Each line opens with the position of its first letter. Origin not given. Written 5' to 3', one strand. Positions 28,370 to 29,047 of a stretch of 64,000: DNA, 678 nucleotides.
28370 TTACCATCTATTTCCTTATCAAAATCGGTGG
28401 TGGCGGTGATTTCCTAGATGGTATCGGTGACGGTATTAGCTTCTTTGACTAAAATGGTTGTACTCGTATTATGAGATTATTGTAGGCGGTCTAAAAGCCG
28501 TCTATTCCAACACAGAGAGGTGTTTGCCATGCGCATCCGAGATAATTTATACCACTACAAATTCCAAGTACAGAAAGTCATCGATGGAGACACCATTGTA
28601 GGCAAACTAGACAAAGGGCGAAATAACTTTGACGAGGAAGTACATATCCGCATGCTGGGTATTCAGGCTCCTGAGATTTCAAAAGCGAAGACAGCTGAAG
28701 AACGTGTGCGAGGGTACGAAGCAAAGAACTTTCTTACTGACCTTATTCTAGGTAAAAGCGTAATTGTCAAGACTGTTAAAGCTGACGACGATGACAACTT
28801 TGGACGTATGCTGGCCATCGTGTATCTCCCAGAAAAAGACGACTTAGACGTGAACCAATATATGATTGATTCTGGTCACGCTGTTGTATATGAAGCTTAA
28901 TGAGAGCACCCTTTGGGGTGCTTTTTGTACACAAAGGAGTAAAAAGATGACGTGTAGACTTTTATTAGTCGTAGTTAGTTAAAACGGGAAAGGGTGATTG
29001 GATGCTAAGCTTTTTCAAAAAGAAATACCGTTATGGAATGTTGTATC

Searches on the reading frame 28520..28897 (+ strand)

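Call 18: search_protein_families(library=pfam, proteins=[window:28520-28897:+], max_evalue=0.001)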
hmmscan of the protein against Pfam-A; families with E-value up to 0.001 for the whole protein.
window:28520-28897:+ (126 aa): 1 family
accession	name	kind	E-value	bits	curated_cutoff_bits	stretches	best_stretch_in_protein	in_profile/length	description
PF00565.23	SNase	-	4e-13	50.2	21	1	43-125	2-78/107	Staphylococcal nuclease homologue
